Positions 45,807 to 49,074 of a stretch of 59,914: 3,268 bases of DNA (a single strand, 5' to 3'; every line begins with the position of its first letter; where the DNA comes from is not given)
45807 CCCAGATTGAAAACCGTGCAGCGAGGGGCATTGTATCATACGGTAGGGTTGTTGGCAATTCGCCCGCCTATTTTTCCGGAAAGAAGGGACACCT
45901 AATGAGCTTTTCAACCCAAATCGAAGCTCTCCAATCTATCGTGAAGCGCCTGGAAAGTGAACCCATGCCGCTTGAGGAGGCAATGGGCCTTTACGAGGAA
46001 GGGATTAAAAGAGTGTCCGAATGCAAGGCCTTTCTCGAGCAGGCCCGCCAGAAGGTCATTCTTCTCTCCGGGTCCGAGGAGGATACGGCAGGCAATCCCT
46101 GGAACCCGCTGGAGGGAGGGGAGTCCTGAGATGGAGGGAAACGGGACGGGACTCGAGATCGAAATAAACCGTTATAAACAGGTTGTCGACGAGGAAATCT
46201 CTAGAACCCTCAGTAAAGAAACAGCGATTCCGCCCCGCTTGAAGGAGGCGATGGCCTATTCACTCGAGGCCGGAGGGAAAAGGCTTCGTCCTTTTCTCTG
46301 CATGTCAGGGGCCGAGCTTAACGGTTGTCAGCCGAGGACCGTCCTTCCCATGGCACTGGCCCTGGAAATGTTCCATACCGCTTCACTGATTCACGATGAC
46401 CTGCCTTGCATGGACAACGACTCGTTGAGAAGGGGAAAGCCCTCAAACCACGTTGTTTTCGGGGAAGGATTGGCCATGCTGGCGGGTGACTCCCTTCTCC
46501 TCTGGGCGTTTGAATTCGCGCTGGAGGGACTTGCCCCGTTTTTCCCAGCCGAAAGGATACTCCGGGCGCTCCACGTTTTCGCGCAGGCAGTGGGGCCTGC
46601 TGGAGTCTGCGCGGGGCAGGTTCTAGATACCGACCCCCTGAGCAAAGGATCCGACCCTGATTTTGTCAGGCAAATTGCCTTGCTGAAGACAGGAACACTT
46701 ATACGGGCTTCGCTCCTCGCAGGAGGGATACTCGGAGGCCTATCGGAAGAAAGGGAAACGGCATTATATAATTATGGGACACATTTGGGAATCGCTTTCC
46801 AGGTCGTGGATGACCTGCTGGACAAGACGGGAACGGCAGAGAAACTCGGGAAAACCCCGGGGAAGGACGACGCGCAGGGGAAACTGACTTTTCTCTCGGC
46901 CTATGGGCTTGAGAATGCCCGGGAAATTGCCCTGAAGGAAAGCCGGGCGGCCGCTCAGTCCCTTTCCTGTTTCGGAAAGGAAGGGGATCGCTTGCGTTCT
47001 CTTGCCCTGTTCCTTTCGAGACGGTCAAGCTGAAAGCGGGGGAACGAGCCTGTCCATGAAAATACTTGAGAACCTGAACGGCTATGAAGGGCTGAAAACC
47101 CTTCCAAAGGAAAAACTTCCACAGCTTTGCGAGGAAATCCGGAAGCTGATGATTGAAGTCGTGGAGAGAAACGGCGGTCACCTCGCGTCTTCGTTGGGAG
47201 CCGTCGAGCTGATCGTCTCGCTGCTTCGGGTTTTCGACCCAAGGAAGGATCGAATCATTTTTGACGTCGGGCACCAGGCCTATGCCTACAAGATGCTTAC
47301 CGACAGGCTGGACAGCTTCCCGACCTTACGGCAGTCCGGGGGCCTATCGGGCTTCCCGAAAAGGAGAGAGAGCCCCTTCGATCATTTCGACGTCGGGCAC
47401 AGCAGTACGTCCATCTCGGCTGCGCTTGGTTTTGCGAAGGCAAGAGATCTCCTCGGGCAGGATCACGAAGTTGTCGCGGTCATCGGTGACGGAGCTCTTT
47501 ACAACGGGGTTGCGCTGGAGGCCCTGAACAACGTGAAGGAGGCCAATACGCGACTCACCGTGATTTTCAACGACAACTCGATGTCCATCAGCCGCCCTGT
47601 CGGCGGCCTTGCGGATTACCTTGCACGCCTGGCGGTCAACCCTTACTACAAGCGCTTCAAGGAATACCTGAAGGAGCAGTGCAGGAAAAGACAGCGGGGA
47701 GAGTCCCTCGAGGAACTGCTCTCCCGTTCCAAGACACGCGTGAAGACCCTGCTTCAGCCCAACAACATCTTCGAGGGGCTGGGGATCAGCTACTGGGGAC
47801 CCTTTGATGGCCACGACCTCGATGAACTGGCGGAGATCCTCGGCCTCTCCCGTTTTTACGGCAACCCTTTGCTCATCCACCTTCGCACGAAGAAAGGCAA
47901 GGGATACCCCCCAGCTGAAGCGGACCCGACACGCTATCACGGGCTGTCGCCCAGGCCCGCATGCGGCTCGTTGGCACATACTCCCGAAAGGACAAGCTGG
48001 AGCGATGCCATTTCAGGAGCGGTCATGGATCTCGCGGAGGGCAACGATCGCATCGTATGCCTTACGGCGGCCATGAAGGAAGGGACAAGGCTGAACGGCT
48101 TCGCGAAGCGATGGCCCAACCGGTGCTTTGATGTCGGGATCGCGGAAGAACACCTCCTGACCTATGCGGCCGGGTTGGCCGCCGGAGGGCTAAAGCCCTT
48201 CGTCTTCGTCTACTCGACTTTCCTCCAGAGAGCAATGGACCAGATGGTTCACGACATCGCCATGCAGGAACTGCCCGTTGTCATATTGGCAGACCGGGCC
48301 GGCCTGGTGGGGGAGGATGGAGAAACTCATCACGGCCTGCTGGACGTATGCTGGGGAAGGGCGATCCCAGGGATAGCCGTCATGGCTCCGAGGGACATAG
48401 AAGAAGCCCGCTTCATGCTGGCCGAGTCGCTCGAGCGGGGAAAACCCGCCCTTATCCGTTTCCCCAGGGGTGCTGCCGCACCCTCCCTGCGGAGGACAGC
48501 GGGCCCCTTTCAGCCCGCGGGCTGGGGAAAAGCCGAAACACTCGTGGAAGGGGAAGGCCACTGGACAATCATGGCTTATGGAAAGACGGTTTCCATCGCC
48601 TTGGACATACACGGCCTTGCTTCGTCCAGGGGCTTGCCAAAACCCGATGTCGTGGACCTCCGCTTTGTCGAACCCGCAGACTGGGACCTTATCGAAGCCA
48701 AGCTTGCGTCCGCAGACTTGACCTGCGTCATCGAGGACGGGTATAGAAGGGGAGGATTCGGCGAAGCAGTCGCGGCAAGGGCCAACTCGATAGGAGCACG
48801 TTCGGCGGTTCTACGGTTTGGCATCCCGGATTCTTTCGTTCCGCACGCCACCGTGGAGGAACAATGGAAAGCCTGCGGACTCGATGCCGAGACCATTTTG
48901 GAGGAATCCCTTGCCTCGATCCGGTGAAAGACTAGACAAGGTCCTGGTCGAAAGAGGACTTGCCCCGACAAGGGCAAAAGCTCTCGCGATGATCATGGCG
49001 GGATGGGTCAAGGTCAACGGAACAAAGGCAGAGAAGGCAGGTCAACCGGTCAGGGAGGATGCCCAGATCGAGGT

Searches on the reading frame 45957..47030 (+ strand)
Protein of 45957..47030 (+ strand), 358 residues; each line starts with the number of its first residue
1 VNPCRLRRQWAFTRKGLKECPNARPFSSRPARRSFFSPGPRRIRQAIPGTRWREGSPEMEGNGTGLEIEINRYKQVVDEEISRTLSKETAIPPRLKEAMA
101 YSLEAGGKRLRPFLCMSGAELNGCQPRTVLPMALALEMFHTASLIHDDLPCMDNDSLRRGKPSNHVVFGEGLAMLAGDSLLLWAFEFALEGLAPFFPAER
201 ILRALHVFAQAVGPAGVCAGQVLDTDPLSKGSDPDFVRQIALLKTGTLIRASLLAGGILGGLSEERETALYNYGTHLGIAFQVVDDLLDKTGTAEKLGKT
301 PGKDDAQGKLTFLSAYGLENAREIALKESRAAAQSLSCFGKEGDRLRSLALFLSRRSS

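Call 54: search_protein_families(library=ncbifam, proteins=[window:45957-47030:+], max_evalue=1e-10)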
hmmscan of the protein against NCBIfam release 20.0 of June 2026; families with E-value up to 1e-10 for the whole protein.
window:45957-47030:+ (358 aa): 16 families
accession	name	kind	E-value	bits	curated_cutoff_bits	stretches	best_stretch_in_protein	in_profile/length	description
NF045485.1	FPPsyn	subfamily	9.5e-85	284.2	275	1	71-357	2-287/288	farnesyl diphosphate synthase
NF045685.1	GGPPSynCrtE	equivalog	1.9e-78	263.4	460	1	71-357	8-292/293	geranylgeranyl diphosphate synthase CrtE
NF040698.1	IdsA_Meth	equivalog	5.2e-57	193.5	468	1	70-323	7-255/328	short chain isoprenyl diphosphate synthase IdsA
NF007877.0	PRK10581.1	equivalog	8.3e-53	179.5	321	1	75-356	12-297/299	(2E,6E)-farnesyl diphosphate synthase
NF041169.1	f2_encap_cargo4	exception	1e-52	179.5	450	1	74-325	9-260/334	family 2 encapsulin nanocompartment cargo protein polyprenyl transferase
NF041003.1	GGPP_syn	equivalog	2.1e-44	152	500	1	75-324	11-253/326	geranylgeranyl diphosphate synthase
TIGR02748.1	GerC3_HepT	equivalog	1.3e-37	129.6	456.55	1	75-322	14-247/319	heptaprenyl diphosphate synthase component II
NF040789.2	gerfarn_diphsyn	equivalog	1.1e-36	126.8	560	1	129-317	84-266/345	geranylfarnesyl diphosphate synthase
TIGR02749.1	prenyl_cyano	equivalog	1.3e-32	113.1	383.2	1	92-323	29-252/322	solanesyl diphosphate synthase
NF008140.0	PRK10888.1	equivalog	4e-29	101.9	412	1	100-313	37-239/323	octaprenyl diphosphate synthase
NF045628.1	HxpDPsynlarge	equivalog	1e-27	97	500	1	77-316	8-233/311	hexaprenyl-diphosphate synthase large subunit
NF042417.1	NPPPS_Mycobact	equivalog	2.7e-25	89.1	600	1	95-321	44-259/335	nonaprenyl/(2E,6E)-farnesyl/geranylgeranyl diphosphat synthase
NF045549.1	GGPPsyn_IdsB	equivalog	1.4e-24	86.8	475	1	105-330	63-281/346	geranylgeranyl diphosphate synthase IdsB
NF040627.1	GFPS_Meth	equivalog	1.6e-21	77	600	1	93-295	26-215/285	geranylfarnesyl diphosphate synthase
NF042416.1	GFPPS_Mycobact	equivalog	8.1e-17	61.2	600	1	105-324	40-273/350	bifunctional (2E,6E)-farnesyl/geranyl diphosphate synthase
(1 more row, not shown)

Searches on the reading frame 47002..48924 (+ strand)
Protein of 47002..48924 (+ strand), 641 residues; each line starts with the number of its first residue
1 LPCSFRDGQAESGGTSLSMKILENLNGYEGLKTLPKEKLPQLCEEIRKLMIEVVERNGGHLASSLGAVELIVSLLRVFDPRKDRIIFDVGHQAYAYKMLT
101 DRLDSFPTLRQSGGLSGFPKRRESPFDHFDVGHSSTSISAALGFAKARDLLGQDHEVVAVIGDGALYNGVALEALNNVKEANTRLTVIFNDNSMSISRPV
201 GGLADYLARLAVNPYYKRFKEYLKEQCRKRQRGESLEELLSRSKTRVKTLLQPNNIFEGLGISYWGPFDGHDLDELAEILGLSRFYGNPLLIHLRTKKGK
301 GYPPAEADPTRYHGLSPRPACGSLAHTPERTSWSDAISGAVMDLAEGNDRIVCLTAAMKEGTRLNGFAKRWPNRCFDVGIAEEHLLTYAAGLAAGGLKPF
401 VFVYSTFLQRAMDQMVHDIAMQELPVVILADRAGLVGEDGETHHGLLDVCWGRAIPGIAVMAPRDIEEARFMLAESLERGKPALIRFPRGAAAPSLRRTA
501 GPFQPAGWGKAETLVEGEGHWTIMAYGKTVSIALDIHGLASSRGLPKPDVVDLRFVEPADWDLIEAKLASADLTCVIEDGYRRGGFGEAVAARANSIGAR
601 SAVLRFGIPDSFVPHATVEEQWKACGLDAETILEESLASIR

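Call 54: search_protein_families(library=ncbifam, proteins=[window:47002-48924:+], max_evalue=1e-10)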
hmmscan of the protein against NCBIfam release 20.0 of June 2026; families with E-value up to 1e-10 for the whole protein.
window:47002-48924:+ (641 aa): 7 families
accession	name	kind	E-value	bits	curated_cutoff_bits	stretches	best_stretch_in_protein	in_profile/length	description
TIGR00204.1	dxs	equivalog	2.1e-194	647.5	465.95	1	25-637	4-612/616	1-deoxy-D-xylulose-5-phosphate synthase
NF003933.0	PRK05444.2-2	equivalog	3.1e-153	511.5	395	1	18-635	4-600/606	1-deoxy-D-xylulose-5-phosphate synthase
NF008968.0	PRK12315.1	subfamily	2.3e-116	389.4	510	2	20-210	2-192/582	1-deoxy-D-xylulose-5-phosphate synthase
NF004559.0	PRK05899.2-5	equivalog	1.1e-50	172.5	488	1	335-638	322-622/627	transketolase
NF004556.0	PRK05899.2-2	equivalog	2e-26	92.4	575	1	330-636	325-634/639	transketolase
NF006667.0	PRK09212.1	subfamily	1.1e-13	50.8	321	1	372-593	50-275/327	pyruvate dehydrogenase complex E1 component subunit beta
TIGR00232.1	tktlase_bact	equivalog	3.4e-11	42.2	682.25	0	370-489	393-514/654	transketolase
